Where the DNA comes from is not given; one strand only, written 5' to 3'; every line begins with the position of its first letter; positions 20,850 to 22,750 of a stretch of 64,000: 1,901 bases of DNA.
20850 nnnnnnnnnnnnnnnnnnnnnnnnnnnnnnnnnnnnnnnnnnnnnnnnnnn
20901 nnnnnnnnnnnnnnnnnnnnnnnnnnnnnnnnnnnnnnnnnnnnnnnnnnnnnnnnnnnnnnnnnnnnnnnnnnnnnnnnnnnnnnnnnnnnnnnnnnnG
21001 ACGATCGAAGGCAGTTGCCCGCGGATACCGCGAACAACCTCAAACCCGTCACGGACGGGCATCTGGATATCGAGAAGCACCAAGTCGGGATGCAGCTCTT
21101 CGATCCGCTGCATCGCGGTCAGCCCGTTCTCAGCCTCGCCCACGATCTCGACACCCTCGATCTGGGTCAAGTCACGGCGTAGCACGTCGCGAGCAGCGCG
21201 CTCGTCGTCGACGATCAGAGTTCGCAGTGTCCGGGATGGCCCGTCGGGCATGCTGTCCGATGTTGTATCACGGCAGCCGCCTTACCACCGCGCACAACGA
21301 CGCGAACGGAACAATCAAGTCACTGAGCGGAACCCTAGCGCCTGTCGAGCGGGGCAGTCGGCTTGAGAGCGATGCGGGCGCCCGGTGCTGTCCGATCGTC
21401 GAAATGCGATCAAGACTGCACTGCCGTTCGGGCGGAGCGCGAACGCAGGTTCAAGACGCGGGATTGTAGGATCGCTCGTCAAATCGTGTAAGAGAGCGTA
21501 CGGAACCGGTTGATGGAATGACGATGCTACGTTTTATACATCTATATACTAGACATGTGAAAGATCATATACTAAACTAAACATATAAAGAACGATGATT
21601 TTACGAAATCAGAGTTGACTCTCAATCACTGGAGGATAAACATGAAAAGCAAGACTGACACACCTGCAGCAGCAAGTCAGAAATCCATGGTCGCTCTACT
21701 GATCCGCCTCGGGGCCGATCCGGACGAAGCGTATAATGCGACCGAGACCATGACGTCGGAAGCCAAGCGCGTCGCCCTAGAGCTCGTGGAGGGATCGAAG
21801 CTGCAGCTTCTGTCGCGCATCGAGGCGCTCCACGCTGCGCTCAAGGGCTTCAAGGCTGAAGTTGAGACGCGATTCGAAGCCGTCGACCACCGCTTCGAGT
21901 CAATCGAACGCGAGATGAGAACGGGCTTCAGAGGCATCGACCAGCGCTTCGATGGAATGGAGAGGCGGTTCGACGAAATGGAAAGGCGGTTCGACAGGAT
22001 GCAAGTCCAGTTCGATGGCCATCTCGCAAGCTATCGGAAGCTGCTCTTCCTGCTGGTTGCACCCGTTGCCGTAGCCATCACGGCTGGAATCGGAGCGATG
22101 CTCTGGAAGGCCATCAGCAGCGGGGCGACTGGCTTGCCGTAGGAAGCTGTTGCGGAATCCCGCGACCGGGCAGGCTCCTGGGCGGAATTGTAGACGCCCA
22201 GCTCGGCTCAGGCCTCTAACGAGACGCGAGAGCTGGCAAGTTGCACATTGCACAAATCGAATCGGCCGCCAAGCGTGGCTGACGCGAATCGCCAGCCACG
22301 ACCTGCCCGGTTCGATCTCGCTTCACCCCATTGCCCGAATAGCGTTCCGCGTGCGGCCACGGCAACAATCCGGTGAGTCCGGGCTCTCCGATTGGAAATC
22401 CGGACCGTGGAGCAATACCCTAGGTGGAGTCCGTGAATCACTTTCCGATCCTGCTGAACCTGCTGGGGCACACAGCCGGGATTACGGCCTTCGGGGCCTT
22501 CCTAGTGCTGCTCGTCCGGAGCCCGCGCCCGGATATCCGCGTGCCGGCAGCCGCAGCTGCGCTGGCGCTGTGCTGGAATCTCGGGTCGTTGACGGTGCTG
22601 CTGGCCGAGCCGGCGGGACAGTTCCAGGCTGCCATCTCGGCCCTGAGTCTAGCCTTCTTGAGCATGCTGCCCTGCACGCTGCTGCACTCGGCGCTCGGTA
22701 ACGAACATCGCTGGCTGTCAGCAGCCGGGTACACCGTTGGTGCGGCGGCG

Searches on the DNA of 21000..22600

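Call 7: search_rna_families(source=window, start=21000, end=22600, threshold=evalue, max_evalue=1)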
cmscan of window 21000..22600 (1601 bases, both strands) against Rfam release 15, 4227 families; matches with E-value up to 1: 1.
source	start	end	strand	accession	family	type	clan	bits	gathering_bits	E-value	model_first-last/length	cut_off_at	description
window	21184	21265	-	RF01668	P10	Gene; sRNA;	-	16.5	37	0.83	1-72/72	no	Pseudomonas sRNA P10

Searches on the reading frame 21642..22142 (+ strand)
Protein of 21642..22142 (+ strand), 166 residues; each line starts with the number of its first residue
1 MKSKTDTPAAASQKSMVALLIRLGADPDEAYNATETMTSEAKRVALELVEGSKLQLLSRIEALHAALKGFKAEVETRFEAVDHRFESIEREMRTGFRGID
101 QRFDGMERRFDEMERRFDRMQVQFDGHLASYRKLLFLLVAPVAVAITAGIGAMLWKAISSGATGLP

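Call 6: search_protein_families(library=pfam, proteins=[window:21642-22142:+], max_evalue=0.01)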
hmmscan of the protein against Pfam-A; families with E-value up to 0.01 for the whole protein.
window:21642-22142:+ (166 aa): 2 families
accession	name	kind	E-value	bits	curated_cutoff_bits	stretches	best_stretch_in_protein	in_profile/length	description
PF05929.16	Phage_GPO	-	0.0056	16.8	33.6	1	5-124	122-237/268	Phage capsid scaffolding protein (GPO) serine peptidase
PF19191.5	HEF_HK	-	0.0087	17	24.1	0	79-135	7-58/67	HEF_HK domain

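Call 9: find_homologous_proteins(query=window:21642-22142:+)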
Query window:21642-22142:+ (166 aa): 58 proteins with E <= 0.001 among 240 candidates.
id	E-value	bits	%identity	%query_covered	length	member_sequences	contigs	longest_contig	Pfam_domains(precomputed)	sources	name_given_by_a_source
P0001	7.0e-100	349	100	100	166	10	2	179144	-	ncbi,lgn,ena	-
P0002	4.5e-90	317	95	100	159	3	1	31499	-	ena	-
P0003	8.8e-88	310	83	100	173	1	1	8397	-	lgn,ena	-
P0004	6.3e-87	307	82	100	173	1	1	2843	-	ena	-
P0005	5.7e-86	304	87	100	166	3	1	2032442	-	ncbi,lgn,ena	-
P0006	2.0e-85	302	87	100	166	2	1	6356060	-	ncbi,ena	-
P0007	4.9e-85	301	86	100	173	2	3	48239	-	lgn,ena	-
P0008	2.7e-84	298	85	100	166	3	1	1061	-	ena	-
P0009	3.7e-84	298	86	100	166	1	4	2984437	-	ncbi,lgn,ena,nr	ncbi:MAG: hypothetical protein F4Y47_02930 [Acidobacteriia bacterium]|nr:hypothetical protein [Terri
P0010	6.1e-83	294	82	100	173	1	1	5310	-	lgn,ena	-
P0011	3.5e-82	291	87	100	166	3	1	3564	-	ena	-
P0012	8.9e-82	290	82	100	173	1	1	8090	-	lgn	-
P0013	1.0e-81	290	83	100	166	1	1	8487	-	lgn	-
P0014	1.4e-79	283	81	100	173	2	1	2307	-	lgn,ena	-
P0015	9.5e-79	280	85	100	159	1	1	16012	-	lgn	-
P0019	7.9e-78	277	73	100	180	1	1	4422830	PF27742.1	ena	-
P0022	3.4e-77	275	79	100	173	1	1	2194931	-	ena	-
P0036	1.0e-73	264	63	100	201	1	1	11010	PF01519.23,PF10168.16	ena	-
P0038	4.8e-73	262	78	100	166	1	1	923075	-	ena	-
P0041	9.5e-71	254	69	100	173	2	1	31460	-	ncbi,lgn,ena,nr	ncbi:MAG: hypothetical protein OXH83_03865 [Bryobacterales bacterium]|nr:hypothetical protein [Bryob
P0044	3.5e-53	197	54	100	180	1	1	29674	PF04108.18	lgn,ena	-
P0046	4.3e-48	181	53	100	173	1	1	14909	-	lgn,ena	-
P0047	1.3e-47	179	52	100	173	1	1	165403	-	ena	-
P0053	7.5e-46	174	49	100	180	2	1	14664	PF27742.1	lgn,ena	-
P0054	1.9e-45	172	51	100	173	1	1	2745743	-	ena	-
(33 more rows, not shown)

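Call 11: find_related_loci(query=A1, collection=genome_contigs, flank=4000)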
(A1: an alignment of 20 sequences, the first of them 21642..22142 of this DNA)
Query A1 (166 aa) in genome_contigs; peptide patterns used: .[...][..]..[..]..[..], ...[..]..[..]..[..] (x = any residue, [..] = any of these).
141 stretches matched a pattern; 6 encode a relative of the query (tblastn E <= 1e-3); 6 distinct loci.
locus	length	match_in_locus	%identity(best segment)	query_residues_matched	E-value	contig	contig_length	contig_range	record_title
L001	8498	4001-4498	98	1-166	6e-107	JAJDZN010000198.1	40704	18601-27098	MAG: Bryobacterales bacterium isolate jk18x40bins.51 k141_2413509, whole genome shotgun sequence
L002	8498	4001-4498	87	1-166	9e-88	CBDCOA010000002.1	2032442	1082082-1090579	MAG: Bryobacterales bacterium isolate e87d622e-8fc3-4eb5-b2ff-02838af88e55 genome assembly, contig: contig_2, whole geno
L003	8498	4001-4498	87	1-166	2e-87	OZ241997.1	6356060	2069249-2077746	MAG: Bryobacterales bacterium isolate 61e22654-925f-4c0e-9a13-8c6bb068ee38 genome assembly, chromosome: 1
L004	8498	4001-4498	86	1-166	7e-86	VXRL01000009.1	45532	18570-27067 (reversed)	MAG: Terriglobia bacterium isolate SB0664_bin_31 NODE_659_length_45532_cov_20.263672, whole genome shotgun sequence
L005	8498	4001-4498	78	1-166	3e-76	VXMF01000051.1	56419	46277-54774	MAG: Terriglobia bacterium isolate SB0661_bin_30 NODE_647_length_56419_cov_72.164076, whole genome shotgun sequence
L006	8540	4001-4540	67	1-166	5e-69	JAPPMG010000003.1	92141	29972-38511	MAG: Bryobacterales bacterium isolate RHO3_bin_40 NODE_584_length_92141_cov_45.632756, whole genome shotgun sequence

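Call 14: find_related_loci(query=A1, collection=metagenome_contigs, flank=4000)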
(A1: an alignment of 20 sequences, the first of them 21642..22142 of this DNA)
Query A1 (166 aa) in metagenome_contigs; peptide patterns used: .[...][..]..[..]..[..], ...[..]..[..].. (x = any residue, [..] = any of these).
600 stretches matched a pattern, but none encodes a relative of the query by tblastn (E <= 1e-3).

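Call 15: find_encoding_contigs(protein=P0054, flank=4000, max_places=3)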
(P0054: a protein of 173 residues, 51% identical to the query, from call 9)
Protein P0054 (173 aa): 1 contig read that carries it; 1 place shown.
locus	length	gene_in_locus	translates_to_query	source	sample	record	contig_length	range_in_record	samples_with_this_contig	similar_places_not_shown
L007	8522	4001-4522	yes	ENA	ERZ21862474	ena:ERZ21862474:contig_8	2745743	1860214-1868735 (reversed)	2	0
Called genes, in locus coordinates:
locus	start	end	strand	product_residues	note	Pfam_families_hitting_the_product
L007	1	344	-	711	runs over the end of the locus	PF00378:ECH_1, PF16113:ECH_2, PF02737:3HCDH_N, PF00725:3HCDH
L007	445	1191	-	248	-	-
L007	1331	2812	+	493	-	PF02934:GatB_N, PF02637:GatB_Yqey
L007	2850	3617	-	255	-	PF00072:Response_reg, PF04397:LytTR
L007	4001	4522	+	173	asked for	-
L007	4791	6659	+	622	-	PF06580:His_kinase, PF02518:HATPase_c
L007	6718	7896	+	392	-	PF13623:SurA_N_2 (weak), PF13624:SurA_N_3 (weak), PF13145:Rotamase_2, PF13616:Rotamase_3, PF00639:Rotamase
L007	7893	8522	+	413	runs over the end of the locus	PF01336:tRNA_anti-codon, PF01966:HD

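Call 16: find_encoding_contigs(protein=P0047, flank=4000, max_places=3)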
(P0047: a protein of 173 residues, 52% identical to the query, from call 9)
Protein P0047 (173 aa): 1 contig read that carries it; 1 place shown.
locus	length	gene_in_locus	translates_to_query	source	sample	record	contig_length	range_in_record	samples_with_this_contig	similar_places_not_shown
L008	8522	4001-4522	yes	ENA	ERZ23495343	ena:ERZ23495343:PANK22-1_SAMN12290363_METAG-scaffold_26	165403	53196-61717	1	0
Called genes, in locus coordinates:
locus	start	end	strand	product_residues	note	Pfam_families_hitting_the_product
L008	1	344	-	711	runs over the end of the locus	PF00378:ECH_1, PF16113:ECH_2, PF02737:3HCDH_N, PF00725:3HCDH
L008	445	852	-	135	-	-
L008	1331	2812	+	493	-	PF02934:GatB_N, PF02637:GatB_Yqey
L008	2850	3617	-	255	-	PF00072:Response_reg, PF04397:LytTR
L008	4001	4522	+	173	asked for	-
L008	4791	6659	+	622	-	PF13581:HATPase_c_2 (faint), PF06580:His_kinase, PF02518:HATPase_c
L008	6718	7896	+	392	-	PF13623:SurA_N_2 (weak), PF13624:SurA_N_3 (weak), PF13145:Rotamase_2, PF13616:Rotamase_3, PF00639:Rotamase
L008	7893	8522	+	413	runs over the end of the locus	PF01336:tRNA_anti-codon, PF01966:HD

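Call 17: find_encoding_contigs(protein=P0044, flank=4000, max_places=3)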
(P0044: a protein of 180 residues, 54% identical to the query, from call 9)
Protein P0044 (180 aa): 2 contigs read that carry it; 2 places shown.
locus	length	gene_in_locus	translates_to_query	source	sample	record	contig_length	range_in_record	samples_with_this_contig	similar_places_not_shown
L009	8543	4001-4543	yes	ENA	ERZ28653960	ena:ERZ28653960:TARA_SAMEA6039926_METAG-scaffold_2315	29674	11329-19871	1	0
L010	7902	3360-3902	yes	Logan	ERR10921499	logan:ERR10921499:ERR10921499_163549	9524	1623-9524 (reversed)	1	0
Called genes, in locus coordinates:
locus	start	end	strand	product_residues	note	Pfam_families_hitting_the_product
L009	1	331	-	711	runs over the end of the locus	PF00378:ECH_1, PF16113:ECH_2, PF02737:3HCDH_N, PF00725:3HCDH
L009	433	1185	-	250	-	-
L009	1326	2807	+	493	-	PF02934:GatB_N, PF02637:GatB_Yqey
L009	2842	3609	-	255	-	PF00072:Response_reg, PF04397:LytTR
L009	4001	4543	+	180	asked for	PF04108:ATG17_like (weak)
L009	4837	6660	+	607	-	PF06580:His_kinase, PF02518:HATPase_c, PF13581:HATPase_c_2 (weak)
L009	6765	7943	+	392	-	PF13623:SurA_N_2, PF13624:SurA_N_3, PF13145:Rotamase_2, PF13616:Rotamase_3, PF00639:Rotamase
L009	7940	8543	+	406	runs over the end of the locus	PF01336:tRNA_anti-codon, PF01966:HD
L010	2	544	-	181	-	?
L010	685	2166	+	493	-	PF02934:GatB_N, PF02637:GatB_Yqey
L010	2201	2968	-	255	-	PF00072:Response_reg, PF04397:LytTR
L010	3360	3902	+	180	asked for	PF04108:ATG17_like (weak)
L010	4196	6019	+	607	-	PF06580:His_kinase, PF02518:HATPase_c, PF13581:HATPase_c_2 (weak)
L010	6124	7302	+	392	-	PF13623:SurA_N_2, PF13624:SurA_N_3, PF13145:Rotamase_2, PF13616:Rotamase_3, PF00639:Rotamase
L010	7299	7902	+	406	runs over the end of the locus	PF01336:tRNA_anti-codon, PF01966:HD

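Call 18: find_encoding_contigs(protein=P0053, flank=4000, max_places=3)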
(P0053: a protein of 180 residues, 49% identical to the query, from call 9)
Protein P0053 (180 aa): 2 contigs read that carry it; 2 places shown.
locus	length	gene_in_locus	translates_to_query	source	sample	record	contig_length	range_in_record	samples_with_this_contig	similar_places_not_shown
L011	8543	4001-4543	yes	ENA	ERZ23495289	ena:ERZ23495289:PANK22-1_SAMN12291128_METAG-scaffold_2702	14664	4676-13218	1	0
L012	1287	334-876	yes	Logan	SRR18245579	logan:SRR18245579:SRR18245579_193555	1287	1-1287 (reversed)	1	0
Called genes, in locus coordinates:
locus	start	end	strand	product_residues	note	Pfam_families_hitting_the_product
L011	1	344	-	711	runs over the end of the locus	PF00378:ECH_1, PF16113:ECH_2, PF02737:3HCDH_N, PF00725:3HCDH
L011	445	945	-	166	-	-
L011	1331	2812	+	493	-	PF02934:GatB_N, PF02637:GatB_Yqey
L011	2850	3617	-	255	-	PF00072:Response_reg, PF04397:LytTR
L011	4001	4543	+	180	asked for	PF27742:CTXL_M (faint)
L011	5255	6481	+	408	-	PF06580:His_kinase, PF13581:HATPase_c_2 (weak), PF02518:HATPase_c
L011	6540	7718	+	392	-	PF13623:SurA_N_2 (weak), PF13624:SurA_N_3 (weak), PF13145:Rotamase_2, PF13616:Rotamase_3, PF00639:Rotamase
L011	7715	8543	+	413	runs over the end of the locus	PF01336:tRNA_anti-codon, PF01966:HD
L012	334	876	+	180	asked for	PF27742:CTXL_M (faint)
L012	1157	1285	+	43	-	?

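Call 20: find_encoding_contigs(protein=P0036, flank=4000, max_places=2)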
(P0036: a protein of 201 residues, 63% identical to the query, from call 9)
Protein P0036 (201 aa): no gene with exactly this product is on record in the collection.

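Call 21: find_encoding_contigs(protein=P0041, flank=4000, max_places=2)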
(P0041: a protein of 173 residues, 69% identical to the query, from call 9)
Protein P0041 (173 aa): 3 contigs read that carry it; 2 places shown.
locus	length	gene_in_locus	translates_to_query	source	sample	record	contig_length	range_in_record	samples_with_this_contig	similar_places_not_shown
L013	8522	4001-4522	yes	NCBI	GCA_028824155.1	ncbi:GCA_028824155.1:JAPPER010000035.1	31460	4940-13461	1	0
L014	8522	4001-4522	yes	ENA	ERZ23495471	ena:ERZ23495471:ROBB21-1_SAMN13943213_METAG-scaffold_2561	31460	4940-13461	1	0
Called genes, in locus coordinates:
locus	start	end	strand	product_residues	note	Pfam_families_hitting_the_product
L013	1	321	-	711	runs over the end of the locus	PF00378:ECH_1, PF16113:ECH_2, PF02737:3HCDH_N, PF00725:3HCDH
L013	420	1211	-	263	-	-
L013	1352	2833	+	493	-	PF02934:GatB_N, PF02637:GatB_Yqey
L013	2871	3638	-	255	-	PF00072:Response_reg, PF04397:LytTR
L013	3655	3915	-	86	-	-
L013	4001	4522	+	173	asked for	-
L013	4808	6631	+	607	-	PF06580:His_kinase, PF02518:HATPase_c, PF13581:HATPase_c_2 (weak)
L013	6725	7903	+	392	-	PF13623:SurA_N_2 (faint), PF13624:SurA_N_3 (weak), PF13145:Rotamase_2, PF13616:Rotamase_3, PF00639:Rotamase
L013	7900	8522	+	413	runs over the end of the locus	PF01336:tRNA_anti-codon, PF01966:HD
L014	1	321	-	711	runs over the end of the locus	PF00378:ECH_1, PF16113:ECH_2, PF02737:3HCDH_N, PF00725:3HCDH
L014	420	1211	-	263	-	-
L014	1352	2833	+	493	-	PF02934:GatB_N, PF02637:GatB_Yqey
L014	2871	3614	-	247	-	PF00072:Response_reg, PF04397:LytTR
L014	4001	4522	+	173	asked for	-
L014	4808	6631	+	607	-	PF06580:His_kinase, PF02518:HATPase_c, PF13581:HATPase_c_2 (weak)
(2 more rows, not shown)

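Call 22: find_encoding_contigs(protein=P0019, flank=4000, max_places=2)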
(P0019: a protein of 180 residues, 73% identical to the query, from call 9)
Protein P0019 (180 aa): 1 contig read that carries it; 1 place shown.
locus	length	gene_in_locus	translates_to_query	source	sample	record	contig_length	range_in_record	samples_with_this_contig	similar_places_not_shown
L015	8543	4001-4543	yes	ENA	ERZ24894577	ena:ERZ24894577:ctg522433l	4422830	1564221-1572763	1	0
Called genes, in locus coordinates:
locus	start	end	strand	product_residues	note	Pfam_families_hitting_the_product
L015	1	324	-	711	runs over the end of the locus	PF00378:ECH_1, PF16113:ECH_2, PF02737:3HCDH_N, PF00725:3HCDH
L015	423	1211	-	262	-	-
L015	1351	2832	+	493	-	PF02934:GatB_N, PF02637:GatB_Yqey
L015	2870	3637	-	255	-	PF00072:Response_reg, PF04397:LytTR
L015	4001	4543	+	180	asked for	PF27742:CTXL_M (faint)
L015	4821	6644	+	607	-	PF06580:His_kinase, PF02518:HATPase_c, PF13581:HATPase_c_2 (weak)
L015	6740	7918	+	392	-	PF13623:SurA_N_2 (weak), PF13624:SurA_N_3 (weak), PF13145:Rotamase_2, PF13616:Rotamase_3, PF00639:Rotamase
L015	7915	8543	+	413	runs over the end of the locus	PF01336:tRNA_anti-codon, PF01966:HD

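Call 23: find_encoding_contigs(protein=P0022, flank=4000, max_places=2)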
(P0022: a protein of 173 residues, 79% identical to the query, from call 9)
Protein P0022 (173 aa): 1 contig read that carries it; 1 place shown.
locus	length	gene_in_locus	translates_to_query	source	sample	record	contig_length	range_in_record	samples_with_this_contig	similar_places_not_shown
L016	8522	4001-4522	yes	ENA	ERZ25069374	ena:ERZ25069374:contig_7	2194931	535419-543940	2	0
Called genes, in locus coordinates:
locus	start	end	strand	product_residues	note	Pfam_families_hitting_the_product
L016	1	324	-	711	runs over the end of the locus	PF00378:ECH_1, PF16113:ECH_2, PF02737:3HCDH_N, PF00725:3HCDH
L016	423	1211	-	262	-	-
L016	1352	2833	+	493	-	PF02934:GatB_N, PF02637:GatB_Yqey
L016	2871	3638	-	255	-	PF00072:Response_reg, PF04397:LytTR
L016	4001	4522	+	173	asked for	-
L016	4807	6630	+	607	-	PF06580:His_kinase, PF02518:HATPase_c, PF13581:HATPase_c_2 (weak)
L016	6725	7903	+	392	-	PF13623:SurA_N_2 (weak), PF13624:SurA_N_3 (weak), PF13145:Rotamase_2, PF13616:Rotamase_3, PF00639:Rotamase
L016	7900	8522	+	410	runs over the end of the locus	PF01336:tRNA_anti-codon, PF01966:HD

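Call 24: find_encoding_contigs(protein=P0038, flank=4000, max_places=2)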
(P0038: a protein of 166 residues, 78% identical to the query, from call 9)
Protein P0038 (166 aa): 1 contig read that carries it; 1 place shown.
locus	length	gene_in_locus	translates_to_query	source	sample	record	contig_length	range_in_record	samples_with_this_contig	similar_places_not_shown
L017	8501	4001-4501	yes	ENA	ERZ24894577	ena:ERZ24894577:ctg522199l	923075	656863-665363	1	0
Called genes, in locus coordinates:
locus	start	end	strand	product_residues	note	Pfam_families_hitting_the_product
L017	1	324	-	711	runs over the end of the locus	PF00378:ECH_1, PF16113:ECH_2, PF02737:3HCDH_N, PF00725:3HCDH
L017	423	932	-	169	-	-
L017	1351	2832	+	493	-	PF02934:GatB_N, PF02637:GatB_Yqey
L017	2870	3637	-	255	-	PF00072:Response_reg, PF04397:LytTR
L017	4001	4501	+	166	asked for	-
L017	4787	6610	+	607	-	PF06580:His_kinase, PF02518:HATPase_c, PF13581:HATPase_c_2 (weak)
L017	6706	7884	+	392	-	PF13623:SurA_N_2 (weak), PF13624:SurA_N_3 (weak), PF13145:Rotamase_2, PF13616:Rotamase_3, PF00639:Rotamase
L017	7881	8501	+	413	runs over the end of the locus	PF01336:tRNA_anti-codon, PF01966:HD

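Call 25: find_encoding_contigs(protein=P0046, flank=4000, max_places=2)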
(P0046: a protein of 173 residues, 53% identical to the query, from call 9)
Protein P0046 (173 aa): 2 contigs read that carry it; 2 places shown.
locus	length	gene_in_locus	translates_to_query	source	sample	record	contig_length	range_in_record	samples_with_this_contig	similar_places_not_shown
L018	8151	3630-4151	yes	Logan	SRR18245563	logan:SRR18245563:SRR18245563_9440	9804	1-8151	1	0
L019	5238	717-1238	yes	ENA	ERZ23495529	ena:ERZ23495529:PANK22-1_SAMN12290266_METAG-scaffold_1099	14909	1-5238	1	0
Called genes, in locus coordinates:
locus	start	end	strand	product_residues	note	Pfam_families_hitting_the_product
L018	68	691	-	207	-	-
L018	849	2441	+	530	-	PF02934:GatB_N, PF02637:GatB_Yqey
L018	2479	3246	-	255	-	PF00072:Response_reg, PF04397:LytTR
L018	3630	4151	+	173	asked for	-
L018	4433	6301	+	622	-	PF06580:His_kinase, PF02518:HATPase_c, PF13581:HATPase_c_2 (faint)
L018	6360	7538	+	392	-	PF13623:SurA_N_2 (weak), PF13624:SurA_N_3 (weak), PF13145:Rotamase_2, PF13616:Rotamase_3, PF00639:Rotamase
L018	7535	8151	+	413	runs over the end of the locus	PF01336:tRNA_anti-codon, PF01966:HD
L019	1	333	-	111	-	?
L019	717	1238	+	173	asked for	-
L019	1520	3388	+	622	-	PF06580:His_kinase, PF02518:HATPase_c, PF13581:HATPase_c_2 (faint)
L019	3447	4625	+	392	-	PF13623:SurA_N_2 (weak), PF13624:SurA_N_3 (weak), PF13145:Rotamase_2, PF13616:Rotamase_3, PF00639:Rotamase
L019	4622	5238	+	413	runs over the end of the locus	PF01336:tRNA_anti-codon, PF01966:HD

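Call 41: search_protein_families(library=ncbifam, proteins=[window:21642-22142:+], max_evalue=0.001)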
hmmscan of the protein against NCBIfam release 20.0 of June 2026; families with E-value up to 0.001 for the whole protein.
window:21642-22142:+ (166 aa): 0 families

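Call 55: search_protein_families(library=pfam, alignment_id=A1, max_evalue=0.1)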
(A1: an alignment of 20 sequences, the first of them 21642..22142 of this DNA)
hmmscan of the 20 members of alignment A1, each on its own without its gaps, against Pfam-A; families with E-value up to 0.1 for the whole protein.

A. member 1, window:21642-22142:+ (166 aa): 6 families
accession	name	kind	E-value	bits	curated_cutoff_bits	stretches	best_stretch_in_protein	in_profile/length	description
PF05929.16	Phage_GPO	-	0.0056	16.8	33.6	1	5-124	122-237/268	Phage capsid scaffolding protein (GPO) serine peptidase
PF19191.5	HEF_HK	-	0.0087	17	24.1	1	79-135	7-58/67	HEF_HK domain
PF07889.17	DUF1664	-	0.015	15.8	34.6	0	32-115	41-122/124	Protein of unknown function (DUF1664)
PF10241.14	KxDL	-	0.022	15.5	27.2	0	55-88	20-53/86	Uncharacterized conserved protein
PF16526.10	CLZ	-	0.045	14.6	26.7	0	99-125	29-55/71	C-terminal leucine zipper domain of cyclic nucleotide-gated channels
PF23991.1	DUF7310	-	0.062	14.2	40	0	56-88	45-77/83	Coiled-coil region of unknown function (DUF7310)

B. families by the number of members that match (of 20 scanned): 59 families (the first 25 are shown)
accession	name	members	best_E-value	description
PF07889.17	DUF1664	18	0.00062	Protein of unknown function (DUF1664)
PF23991.1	DUF7310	17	3.1e-05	Coiled-coil region of unknown function (DUF7310)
PF05929.16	Phage_GPO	16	5.9e-05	Phage capsid scaffolding protein (GPO) serine peptidase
PF10241.14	KxDL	15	2.7e-05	Uncharacterized conserved protein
PF16526.10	CLZ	11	0.0026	C-terminal leucine zipper domain of cyclic nucleotide-gated channels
PF04108.17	ATG17_like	9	1e-05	Autophagy protein ATG17-like domain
PF00261.25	Tropomyosin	8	0.00013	Tropomyosin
PF24423.1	OVT1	8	0.011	Major antigen, helical domain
PF01519.22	DUF16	7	1.3e-05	Protein of unknown function DUF16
PF01442.23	Apolipoprotein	7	0.0077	Apolipoprotein A1/A4/E domain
PF19191.5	HEF_HK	7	0.0087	HEF_HK domain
PF06419.17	COG6_N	6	0.0016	Conserved oligomeric complex COG6, N-terminal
PF04632.18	FUSC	6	0.0017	Fusaric acid resistance protein family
PF03114.23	BAR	6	0.053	BAR domain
PF02601.20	Exonuc_VII_L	5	0.0035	Exonuclease VII, large subunit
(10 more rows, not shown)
